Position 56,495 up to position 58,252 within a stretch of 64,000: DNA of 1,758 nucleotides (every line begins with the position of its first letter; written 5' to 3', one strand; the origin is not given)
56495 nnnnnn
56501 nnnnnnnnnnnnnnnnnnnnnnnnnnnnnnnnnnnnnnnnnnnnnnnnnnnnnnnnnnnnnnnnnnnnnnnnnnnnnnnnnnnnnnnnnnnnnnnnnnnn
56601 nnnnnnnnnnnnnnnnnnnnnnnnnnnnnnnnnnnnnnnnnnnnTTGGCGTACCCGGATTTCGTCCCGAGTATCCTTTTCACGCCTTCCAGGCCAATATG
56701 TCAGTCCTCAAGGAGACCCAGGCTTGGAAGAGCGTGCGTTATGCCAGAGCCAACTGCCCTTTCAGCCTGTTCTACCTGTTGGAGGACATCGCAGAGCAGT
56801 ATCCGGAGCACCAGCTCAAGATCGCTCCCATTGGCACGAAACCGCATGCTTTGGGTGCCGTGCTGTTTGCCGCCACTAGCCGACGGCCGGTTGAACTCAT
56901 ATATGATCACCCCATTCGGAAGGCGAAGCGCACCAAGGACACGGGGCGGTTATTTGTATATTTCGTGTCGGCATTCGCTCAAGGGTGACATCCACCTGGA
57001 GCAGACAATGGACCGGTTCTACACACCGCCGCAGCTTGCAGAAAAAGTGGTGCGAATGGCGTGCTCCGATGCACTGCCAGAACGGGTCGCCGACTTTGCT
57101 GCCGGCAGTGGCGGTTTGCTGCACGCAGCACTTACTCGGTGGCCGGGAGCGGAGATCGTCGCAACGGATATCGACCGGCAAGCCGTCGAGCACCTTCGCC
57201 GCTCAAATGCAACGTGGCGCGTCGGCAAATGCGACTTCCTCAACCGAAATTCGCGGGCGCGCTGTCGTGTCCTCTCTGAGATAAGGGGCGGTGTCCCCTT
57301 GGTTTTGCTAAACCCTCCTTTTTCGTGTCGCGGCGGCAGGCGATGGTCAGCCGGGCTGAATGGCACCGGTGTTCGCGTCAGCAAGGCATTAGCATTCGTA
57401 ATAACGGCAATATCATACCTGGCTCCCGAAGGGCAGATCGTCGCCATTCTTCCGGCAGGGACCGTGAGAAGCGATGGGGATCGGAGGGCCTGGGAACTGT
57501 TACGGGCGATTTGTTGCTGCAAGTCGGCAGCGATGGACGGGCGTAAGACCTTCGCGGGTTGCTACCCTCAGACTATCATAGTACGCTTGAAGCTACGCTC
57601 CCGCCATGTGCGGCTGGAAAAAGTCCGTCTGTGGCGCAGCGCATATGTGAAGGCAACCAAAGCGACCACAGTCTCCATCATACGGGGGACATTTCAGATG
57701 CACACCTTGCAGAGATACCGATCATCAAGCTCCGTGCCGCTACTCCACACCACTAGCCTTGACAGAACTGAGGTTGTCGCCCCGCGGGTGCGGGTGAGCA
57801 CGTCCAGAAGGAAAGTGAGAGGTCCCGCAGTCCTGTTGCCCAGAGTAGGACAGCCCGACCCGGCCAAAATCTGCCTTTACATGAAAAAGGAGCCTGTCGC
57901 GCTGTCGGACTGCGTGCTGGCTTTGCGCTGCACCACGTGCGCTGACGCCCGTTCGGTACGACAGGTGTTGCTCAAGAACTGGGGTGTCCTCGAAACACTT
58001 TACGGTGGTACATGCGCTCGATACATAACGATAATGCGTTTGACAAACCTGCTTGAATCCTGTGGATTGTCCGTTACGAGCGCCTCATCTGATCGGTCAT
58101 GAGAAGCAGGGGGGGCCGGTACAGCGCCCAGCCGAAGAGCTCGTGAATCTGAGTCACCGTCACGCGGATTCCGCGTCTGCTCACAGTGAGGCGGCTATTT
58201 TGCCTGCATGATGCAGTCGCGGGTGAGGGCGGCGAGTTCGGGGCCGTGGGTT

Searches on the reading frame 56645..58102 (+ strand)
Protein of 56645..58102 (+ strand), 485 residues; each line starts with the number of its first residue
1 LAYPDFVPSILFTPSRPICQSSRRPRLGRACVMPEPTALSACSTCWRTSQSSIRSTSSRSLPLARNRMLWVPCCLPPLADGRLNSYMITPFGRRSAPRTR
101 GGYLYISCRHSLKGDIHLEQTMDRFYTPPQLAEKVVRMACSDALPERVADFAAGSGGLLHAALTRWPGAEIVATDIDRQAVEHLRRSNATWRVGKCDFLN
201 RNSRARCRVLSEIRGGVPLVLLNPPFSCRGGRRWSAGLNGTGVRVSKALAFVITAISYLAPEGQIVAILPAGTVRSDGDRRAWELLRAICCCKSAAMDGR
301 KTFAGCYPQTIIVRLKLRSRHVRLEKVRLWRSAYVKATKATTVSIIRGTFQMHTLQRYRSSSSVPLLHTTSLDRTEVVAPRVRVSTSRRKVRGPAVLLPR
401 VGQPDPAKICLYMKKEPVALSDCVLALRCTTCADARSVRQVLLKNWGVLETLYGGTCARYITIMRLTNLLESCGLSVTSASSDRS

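Call 3: search_protein_families(library=ncbifam, proteins=[window:56645-58102:+], max_evalue=1)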
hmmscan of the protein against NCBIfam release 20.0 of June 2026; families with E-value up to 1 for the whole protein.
window:56645-58102:+ (485 aa): 14 families
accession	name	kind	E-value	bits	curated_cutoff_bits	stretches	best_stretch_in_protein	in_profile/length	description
TIGR03534.1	RF_mod_PrmC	equivalog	4.1e-06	26.5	199.1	1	132-226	77-166/253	peptide chain release factor N(5)-glutamine methyltransferase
NF010703.0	PRK14103.1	equivalog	0.00058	19.3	320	1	142-187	27-72/256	trans-aconitate 2-methyltransferase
NF047738.1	antiphage_MADS2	equivalog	0.0019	16.5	720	1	118-165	306-352/654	methylation-associated defense system DNA methyltransferase MAD2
TIGR03704.1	PrmC_rel_meth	equivalog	0.0035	16.8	248.8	1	132-198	74-142/251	putative protein N(5)-glutamine methyltransferase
TIGR03533.1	L3_gln_methyl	equivalog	0.0054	16.1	229.7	1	141-225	118-198/284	50S ribosomal protein L3 N(5)-glutamine methyltransferase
TIGR00095.1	TIGR00095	equivalog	0.0085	15.8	117.5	1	148-228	56-136/194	16S rRNA (guanine(966)-N(2))-methyltransferase RsmD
NF041820.1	daptide_MTase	equivalog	0.013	14.9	175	1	142-192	34-82/243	daptide-type RiPP biosynthesis methyltransferase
TIGR00406.1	prmA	equivalog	0.026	14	183.15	1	146-187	161-201/288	50S ribosomal protein L11 methyltransferase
TIGR02072.1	BioC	equivalog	0.028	14.2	184.95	1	144-189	34-79/244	malonyl-ACP O-methyltransferase BioC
NF002910.0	PRK03522.2-3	equivalog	0.029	13.4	558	1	140-225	230-317/383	23S rRNA (uracil(747)-C(5))-methyltransferase RlmC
TIGR00537.1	hemK_rel_arch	hypoth_equivalog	0.043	13.5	87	1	141-226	16-92/179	HemK2/MTQ2 family protein methyltransferase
NF009724.0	PRK13251.1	equivalog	0.092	12.4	117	1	367-403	34-70/76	trp RNA-binding attenuation protein MtrB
NF011529.0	PRK14968.1-3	equivalog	0.11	11.9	162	1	123-228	14-110/198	putative methyltransferase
NF011530.0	PRK14968.1-4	equivalog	0.13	11.6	243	1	125-227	19-110/202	putative methyltransferase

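Call 4: search_protein_families(library=pfam, proteins=[window:56645-58102:+], max_evalue=1)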
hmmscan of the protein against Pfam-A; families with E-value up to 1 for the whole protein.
window:56645-58102:+ (485 aa): 8 families
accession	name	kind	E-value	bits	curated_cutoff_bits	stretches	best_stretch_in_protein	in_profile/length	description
PF02384.22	N6_Mtase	-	2.3e-06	27.6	20.4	1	123-278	26-192/311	N-6 DNA Methylase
PF05175.20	MTS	-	3.4e-06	27.2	23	1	145-228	32-110/170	Methyltransferase small domain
PF08242.18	Methyltransf_12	-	0.00012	23.1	30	1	150-202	2-54/98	Methyltransferase domain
PF03602.21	Cons_hypoth95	-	0.00078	19.6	24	1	146-227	43-124/182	Conserved hypothetical protein 95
PF13649.12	Methyltransf_25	-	0.00084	20.4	27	1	148-202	1-54/97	Methyltransferase domain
PF13489.12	Methyltransf_23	-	0.01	16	27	1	129-184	7-60/164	Methyltransferase domain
PF06325.19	PrmA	-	0.065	13.2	22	1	146-184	163-200/296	Ribosomal protein L11 methyltransferase (PrmA)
PF23521.1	YKL023C-A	-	0.17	12.2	27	1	361-398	13-50/75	YKL023C-A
